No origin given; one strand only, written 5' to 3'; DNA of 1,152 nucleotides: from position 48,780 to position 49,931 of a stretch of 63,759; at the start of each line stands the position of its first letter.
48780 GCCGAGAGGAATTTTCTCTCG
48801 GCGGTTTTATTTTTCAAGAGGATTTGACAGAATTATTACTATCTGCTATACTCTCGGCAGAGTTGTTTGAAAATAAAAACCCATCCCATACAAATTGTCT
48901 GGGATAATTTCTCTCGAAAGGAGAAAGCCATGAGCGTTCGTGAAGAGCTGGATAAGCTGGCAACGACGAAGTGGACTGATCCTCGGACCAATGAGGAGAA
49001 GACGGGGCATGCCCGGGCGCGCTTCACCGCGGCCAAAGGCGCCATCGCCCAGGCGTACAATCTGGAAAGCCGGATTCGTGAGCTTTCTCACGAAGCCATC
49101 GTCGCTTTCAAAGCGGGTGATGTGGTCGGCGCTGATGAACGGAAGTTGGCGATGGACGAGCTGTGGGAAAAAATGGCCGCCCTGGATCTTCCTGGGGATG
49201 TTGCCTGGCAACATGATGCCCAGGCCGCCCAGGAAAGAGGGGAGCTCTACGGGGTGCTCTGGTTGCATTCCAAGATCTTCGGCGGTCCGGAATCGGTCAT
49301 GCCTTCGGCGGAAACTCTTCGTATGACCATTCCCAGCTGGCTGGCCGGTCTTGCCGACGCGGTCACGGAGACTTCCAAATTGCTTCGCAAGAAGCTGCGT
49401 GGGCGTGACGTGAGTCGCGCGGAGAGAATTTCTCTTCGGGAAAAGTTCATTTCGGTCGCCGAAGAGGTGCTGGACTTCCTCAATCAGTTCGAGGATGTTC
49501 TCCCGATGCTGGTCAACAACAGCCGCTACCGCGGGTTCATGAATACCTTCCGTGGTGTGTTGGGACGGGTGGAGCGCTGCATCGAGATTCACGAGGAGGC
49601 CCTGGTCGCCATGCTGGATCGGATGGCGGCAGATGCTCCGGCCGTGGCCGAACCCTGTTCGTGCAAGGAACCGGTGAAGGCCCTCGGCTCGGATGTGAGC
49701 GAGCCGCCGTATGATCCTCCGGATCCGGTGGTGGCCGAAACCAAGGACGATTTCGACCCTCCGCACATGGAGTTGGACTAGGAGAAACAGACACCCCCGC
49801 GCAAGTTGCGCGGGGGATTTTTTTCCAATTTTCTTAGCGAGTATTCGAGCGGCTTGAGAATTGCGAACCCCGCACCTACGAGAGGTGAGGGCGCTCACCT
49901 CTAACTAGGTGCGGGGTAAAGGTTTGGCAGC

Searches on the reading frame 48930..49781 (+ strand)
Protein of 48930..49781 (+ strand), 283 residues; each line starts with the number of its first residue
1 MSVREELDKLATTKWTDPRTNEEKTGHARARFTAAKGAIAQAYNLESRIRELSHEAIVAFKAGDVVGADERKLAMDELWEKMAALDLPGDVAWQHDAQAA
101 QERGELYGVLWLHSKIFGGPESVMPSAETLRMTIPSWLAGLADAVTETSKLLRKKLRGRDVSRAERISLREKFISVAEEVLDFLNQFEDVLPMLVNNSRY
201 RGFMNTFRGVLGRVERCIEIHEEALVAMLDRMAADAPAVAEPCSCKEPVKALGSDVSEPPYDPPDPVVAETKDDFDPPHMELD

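Call 8: search_protein_families(library=pfam, proteins=[window:48930-49781:+], max_evalue=0.1)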
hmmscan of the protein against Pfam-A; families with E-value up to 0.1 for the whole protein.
window:48930-49781:+ (283 aa): 0 families

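Call 30: find_homologous_proteins(query=window:48930-49781:+)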
Query window:48930-49781:+ (283 aa): 11 proteins with E <= 0.001 among 3027 candidates.
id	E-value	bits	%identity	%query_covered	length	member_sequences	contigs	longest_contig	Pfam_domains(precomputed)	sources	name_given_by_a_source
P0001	4.7e-185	631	100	100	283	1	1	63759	-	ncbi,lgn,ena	-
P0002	5.6e-121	421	72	99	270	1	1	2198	-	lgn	-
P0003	1.4e-102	361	71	82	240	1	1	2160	-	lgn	-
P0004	1.9e-102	360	72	83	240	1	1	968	-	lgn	-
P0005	6.8e-100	352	72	82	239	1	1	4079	-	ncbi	-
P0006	1.7e-99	351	70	82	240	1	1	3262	-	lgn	-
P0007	3.4e-99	350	69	82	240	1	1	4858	-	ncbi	-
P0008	1.1e-96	341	68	82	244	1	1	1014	-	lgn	-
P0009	2.3e-94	334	67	82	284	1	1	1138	-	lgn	-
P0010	1.0e-86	309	64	82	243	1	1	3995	-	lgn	-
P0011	5.5e-83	297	72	70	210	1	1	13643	-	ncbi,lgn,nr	ncbi:MAG: hypothetical protein Q7S83_01430 [bacterium]|nr:hypothetical protein [bacterium]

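Call 31: find_encoding_contigs(protein=P0011, flank=10000, max_places=4)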
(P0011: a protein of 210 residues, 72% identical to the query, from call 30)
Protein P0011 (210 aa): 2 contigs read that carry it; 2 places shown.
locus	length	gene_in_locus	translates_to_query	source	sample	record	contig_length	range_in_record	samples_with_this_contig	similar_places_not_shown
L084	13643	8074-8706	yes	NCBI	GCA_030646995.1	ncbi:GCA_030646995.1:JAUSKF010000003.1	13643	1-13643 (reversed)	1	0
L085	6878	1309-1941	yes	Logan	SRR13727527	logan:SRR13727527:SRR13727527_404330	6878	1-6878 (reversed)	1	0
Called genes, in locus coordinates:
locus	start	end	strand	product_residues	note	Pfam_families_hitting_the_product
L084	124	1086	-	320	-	PF01933:CofD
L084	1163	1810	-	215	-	PF18959:DUF5701 (weak)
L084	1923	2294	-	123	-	PF01939:NucS_C (weak), PF02021:UPF0102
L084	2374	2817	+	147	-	PF00961:LAGLIDADG_1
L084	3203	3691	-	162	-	PF01592:NifU_N (weak)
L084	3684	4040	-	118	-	-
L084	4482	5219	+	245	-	-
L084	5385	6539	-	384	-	PF00438:S-AdoMet_synt_N, PF02772:S-AdoMet_synt_M, PF02773:S-AdoMet_synt_C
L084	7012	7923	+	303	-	-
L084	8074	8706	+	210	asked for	-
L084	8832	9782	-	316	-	PF01476:LysM, PF23473:LysM3_LYK4_5 (weak), PF01551:Peptidase_M23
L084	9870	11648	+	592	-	PF00580:UvrD-helicase, PF13245:AAA_19, PF13604:AAA_30 (faint), PF01443:Viral_helicase1 (faint), PF13087:AAA_12 (faint), PF13361:UvrD_C, PF13538:UvrD_C_2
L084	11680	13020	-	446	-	-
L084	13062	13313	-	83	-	-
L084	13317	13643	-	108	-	?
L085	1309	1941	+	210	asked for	-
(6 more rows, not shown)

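Call 32: find_encoding_contigs(protein=P0007, flank=10000, max_places=4)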
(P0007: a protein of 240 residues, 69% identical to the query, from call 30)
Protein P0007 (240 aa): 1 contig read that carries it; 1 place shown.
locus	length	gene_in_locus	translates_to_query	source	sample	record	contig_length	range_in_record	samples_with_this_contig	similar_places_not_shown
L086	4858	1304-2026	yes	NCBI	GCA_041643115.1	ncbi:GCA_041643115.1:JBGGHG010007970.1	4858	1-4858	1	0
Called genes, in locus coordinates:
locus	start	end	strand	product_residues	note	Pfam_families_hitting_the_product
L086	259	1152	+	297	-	-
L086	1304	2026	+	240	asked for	-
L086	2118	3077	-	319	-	PF01476:LysM, PF23473:LysM3_LYK4_5 (weak), PF23577:LysM_RLK (faint), PF01476:LysM (weak), PF01551:Peptidase_M23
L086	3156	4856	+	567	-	?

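Call 33: find_encoding_contigs(protein=P0005, flank=10000, max_places=4)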
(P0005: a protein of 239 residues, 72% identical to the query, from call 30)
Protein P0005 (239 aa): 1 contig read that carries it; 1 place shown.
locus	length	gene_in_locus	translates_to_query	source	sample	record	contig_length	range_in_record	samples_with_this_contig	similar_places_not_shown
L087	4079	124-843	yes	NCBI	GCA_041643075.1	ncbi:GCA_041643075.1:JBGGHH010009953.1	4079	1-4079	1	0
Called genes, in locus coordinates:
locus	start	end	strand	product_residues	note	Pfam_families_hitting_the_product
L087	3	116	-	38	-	?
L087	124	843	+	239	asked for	-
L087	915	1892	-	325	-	PF01476:LysM, PF23473:LysM3_LYK4_5 (weak), PF23577:LysM_RLK (faint), PF01551:Peptidase_M23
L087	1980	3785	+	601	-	PF00580:UvrD-helicase, PF13245:AAA_19, PF13604:AAA_30 (faint), PF01443:Viral_helicase1 (faint), PF13361:UvrD_C, PF13538:UvrD_C_2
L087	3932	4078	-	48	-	?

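Call 41: find_encoding_contigs(protein=P0010, flank=10000, max_places=3)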
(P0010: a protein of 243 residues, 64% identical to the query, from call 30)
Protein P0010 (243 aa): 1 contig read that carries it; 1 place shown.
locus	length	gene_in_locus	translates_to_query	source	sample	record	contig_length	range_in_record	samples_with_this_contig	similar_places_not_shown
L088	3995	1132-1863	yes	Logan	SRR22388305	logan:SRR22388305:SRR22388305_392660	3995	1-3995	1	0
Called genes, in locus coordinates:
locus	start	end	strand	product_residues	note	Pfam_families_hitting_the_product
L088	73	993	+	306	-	-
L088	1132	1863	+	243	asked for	-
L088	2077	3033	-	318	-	PF23446:LysM1_NFP_LYK (faint), PF01476:LysM, PF23473:LysM3_LYK4_5 (weak), PF23577:LysM_RLK (faint), PF01476:LysM, PF01551:Peptidase_M23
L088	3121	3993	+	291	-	?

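Call 42: find_encoding_contigs(protein=P0006, flank=10000, max_places=3)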
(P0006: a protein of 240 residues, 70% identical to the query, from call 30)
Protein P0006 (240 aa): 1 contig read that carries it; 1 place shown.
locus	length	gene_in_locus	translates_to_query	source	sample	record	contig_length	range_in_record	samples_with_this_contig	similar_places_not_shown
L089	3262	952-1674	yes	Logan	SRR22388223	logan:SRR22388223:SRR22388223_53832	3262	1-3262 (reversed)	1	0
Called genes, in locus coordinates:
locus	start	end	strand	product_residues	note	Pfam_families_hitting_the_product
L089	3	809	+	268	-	?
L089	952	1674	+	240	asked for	-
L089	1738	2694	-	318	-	PF23446:LysM1_NFP_LYK (faint), PF01476:LysM, PF23473:LysM3_LYK4_5 (weak), PF23577:LysM_RLK (faint), PF01476:LysM, PF01551:Peptidase_M23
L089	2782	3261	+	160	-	?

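Call 43: find_encoding_contigs(protein=P0002, flank=10000, max_places=3)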
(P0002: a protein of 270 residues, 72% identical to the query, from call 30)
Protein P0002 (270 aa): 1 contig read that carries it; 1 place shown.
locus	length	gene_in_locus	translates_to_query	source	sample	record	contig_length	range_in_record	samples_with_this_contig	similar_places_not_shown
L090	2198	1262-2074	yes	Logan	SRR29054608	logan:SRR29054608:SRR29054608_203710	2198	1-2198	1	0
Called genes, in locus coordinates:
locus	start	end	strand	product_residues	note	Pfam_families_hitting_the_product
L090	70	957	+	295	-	-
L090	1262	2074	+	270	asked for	-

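Call 52: search_solved_structures(query=A5, max_evalue=10, show_alignments=2)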
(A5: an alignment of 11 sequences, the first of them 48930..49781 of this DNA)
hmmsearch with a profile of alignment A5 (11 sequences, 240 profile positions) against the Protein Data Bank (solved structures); distinct sequences matched with E-value up to 10: 5.
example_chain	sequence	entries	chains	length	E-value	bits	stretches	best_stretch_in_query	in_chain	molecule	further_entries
3zc1_A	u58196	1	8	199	0.0024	20.6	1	35-219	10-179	AFTRAX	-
3zc0_A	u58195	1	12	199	0.033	16.9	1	35-219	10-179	AFTRAX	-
2o8p_A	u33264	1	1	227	0.053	16.2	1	147-210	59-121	14-3-3 domain containing protein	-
4h6i_A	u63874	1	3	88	0.22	14.2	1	12-90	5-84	Fibrinogen-binding protein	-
7vu4_A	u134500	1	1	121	1.3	11.7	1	80-123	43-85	de novo design protein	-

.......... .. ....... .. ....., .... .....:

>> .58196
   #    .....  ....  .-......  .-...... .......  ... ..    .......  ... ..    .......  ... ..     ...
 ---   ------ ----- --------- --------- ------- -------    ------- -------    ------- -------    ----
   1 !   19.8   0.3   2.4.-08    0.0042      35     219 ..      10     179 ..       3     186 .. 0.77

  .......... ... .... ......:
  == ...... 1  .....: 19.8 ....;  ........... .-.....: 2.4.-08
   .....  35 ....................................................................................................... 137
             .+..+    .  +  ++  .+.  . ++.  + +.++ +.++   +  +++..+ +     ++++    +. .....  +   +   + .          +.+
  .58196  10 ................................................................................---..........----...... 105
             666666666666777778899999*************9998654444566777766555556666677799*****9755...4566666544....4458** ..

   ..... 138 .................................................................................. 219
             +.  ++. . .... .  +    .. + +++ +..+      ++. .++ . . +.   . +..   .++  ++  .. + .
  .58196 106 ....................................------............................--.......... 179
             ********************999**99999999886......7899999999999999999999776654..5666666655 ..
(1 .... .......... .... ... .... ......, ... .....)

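Call 56: search_protein_families(library=padloc, proteins=[window:48930-49781:+], max_evalue=0.01)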
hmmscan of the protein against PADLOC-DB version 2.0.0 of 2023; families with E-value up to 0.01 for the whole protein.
window:48930-49781:+ (283 aa): 0 families

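Call 58: find_related_loci(query=A5, collection=metagenome_contigs, flank=10000)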
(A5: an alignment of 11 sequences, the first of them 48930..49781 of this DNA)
Query A5 (283 aa) in metagenome_contigs; peptide patterns used: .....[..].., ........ (x = any residue, [..] = any of these).
463 stretches matched a pattern; 1 encode a relative of the query (tblastn E <= 1e-3); 1 distinct loci.
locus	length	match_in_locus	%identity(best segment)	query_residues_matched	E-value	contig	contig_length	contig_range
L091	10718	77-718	26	32-245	8e-17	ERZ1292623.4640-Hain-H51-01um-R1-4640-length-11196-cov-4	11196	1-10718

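Call 59: predict_structure(alignment_id=A5)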
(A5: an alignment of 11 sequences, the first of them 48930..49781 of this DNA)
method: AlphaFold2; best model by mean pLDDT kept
length: 283 residues; sequences in the alignment: 11
mean_pLDDT: 77.1   pTM: 0.69
mean pLDDT of the five models: 77.1, 76.9, 76.7, 76.1, 74.1
residues with pLDDT >= 90: 104; 70-90: 108; 50-70: 15; < 50: 56
segments of 3 or more residues with pLDDT < 50: 196-204, 239-283
pLDDT, mean of each block of 10 residues (from residue 1): 81 78 84 86 92 92 89 93 82 83 93 90 90 87 94 89 93 97 83 49 60 94 93 60 38 36 35 31 33
secondary structure, 60 per line:
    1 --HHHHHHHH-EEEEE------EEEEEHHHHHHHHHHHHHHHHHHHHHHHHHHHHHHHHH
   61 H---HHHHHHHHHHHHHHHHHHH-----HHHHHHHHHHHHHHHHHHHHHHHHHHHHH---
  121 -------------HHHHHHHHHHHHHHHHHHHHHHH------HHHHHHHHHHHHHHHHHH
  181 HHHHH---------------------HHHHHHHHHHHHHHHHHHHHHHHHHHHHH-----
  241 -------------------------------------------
elements in order: H3-10 E12-16 E23-27 H28-61 H65-83 H89-117 H134-156 H163-185 H207-235

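Call 63: fold_search(model_id=the predicted structure, library=pdb)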
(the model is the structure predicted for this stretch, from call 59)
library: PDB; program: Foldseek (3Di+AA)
matches with E <= 10: 878; with E <= 0.001: 12
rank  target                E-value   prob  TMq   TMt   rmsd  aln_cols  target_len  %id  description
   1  3zc1_C                7.5e-05  1.00  0.54  0.78   3.3       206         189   22  Crystal structure of AfC3PO (released 2013-01-23)
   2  3zc0_B                1.2e-04  1.00  0.53  0.75   3.5       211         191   21  Structure of AfC3PO - duplex RNA complex (released 2013-01-23)
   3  3zc0_A                1.5e-04  1.00  0.54  0.76   3.6       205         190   21  Structure of AfC3PO - duplex RNA complex (released 2013-01-23)
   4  3zc1_D                2.8e-04  1.00  0.54  0.78   3.3       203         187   23  Crystal structure of AfC3PO (released 2013-01-23)
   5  3zc0_D                4.0e-04  1.00  0.52  0.75   4.0       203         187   20  Structure of AfC3PO - duplex RNA complex (released 2013-01-23)
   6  5jr9_C                5.3e-04  1.00  0.52  0.76   4.2       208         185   15  Crystal structure of apo-NeC3PO (released 2016-09-28)
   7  5jr9_D                5.3e-04  1.00  0.51  0.75   4.7       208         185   16  Crystal structure of apo-NeC3PO (released 2016-09-28)
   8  5jr9_B                5.5e-04  1.00  0.51  0.75   4.6       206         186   17  Crystal structure of apo-NeC3PO (released 2016-09-28)
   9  5jrc_A                5.5e-04  1.00  0.48  0.69   5.0       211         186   16  Crystal structure of NeC3PO in complex with ssRNA. (released 2016-09-28)
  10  3zc1_A                6.7e-04  1.00  0.46  0.64   5.2       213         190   20  Crystal structure of AfC3PO (released 2013-01-23)
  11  3zc0_C                7.0e-04  1.00  0.53  0.76   3.3       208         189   21  Structure of AfC3PO - duplex RNA complex (released 2013-01-23)
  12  5jre_B                7.4e-04  1.00  0.49  0.72   4.2       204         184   16  Crystal structure of NeC3PO in complex with ssDNA. (released 2016-09-28)
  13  5jr9_A                1.4e-03  1.00  0.51  0.74   4.6       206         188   17  Crystal structure of apo-NeC3PO (released 2016-09-28)
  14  8z7a_G                5.7e-03  1.00  0.44  0.53   6.2       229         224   12  Open Barrel Structure of Translin from Trichoderma virens (released 2025-04-23)
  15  8fbj                  7.6e-03  0.98  0.26  0.25  15.7       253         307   15  Improving the secretion of designed protein assemblies through negative design of cryptic transmembrane domains (released 2023-03-22)
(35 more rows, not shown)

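Call 69: find_related_loci(query=A5, collection=viral_contigs, flank=5000)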
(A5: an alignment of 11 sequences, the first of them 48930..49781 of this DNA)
Query A5 (283 aa) in viral_contigs; peptide patterns used: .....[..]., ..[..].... (x = any residue, [..] = any of these).
184 stretches matched a pattern, but none encodes a relative of the query by tblastn (E <= 1e-3).

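Call 72: search_dna_similar(query=window:48930-49781:+, collection=phages, mode=protein, max_evalue=0.001, max_rows=5)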
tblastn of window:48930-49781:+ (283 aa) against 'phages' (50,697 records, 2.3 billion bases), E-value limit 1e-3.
No match.

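Call 90: list_cluster_members(proteins=[window:48930-49781:+, window:47958-48770:+, window:56337-56978:+, window:54482-55489:-, window:4935-5414:-, window:5535-5993:-, window:43068-43343:-, window:62528-63019:+, window:15393-15776:+])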
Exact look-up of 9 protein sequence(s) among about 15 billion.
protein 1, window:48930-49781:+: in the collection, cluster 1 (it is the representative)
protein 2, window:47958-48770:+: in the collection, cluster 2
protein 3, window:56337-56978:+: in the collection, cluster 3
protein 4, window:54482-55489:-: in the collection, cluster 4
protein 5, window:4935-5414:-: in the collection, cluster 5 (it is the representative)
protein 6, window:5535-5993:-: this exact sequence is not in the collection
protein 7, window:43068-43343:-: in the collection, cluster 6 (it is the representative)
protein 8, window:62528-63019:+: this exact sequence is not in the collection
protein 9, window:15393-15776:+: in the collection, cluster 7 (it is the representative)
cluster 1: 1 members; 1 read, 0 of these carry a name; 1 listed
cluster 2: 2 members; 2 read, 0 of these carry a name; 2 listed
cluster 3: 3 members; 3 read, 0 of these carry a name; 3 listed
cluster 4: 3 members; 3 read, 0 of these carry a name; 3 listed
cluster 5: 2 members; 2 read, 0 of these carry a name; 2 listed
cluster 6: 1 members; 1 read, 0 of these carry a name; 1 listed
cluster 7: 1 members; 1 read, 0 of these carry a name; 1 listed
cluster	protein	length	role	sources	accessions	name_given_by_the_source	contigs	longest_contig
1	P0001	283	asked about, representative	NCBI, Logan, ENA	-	-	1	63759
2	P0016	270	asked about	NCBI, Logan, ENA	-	-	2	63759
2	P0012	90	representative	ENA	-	-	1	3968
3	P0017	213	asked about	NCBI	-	-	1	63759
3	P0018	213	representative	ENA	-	-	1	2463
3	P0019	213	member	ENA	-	-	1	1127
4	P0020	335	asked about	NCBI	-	-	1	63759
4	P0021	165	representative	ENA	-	-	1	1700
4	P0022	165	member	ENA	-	-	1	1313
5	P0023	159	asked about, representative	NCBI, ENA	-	-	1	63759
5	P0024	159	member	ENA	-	-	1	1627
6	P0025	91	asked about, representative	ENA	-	-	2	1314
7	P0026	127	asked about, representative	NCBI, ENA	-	-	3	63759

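Call 91: find_encoding_contigs(protein=P0018, flank=5000, max_places=4)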
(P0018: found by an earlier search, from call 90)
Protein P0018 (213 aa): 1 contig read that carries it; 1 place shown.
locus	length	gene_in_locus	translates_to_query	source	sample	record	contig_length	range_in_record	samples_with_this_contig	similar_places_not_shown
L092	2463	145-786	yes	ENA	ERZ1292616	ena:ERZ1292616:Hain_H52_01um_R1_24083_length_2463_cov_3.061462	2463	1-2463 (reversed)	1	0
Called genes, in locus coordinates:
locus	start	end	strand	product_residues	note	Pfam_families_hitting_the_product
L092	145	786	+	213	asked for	-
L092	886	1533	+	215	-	PF00834:Ribul_P_3_epim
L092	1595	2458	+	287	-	PF13292:DXP_synthase_N, PF00456:Transketolase_N, PF00676:E1_dh (weak)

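Call 100: search_protein_families(library=pfam, alignment_id=A5, max_evalue=10)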
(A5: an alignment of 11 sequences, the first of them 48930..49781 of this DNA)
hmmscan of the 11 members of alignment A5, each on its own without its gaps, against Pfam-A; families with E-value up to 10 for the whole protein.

A. member 1, window:48930-49781:+ (283 aa): 0 families

B. families by the number of members that match (of 11 scanned): 8 families
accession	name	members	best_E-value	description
PF25188.1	Tad6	5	0.0091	Type I Thoeris inhibitor Tad6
PF04908.21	SH3BGR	4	0.087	SH3-binding, glutamic acid-rich protein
PF10244.14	MRP-L51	1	0.094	Mitochondrial ribosomal subunit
PF16615.10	RhoGEF67_u1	1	0.11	Unstructured region one on RhoGEF 6 and 7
PF09784.14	L31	1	0.13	Mitochondrial ribosomal protein L31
PF23259.1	CHX17_C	1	0.17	Plant cation/H(+) antiporter, C-terminal domain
PF16784.11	HNHc_6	1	0.22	Putative HNHc nuclease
PF02933.23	CDC48_2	1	0.26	Cell division protein 48 (CDC48), domain 2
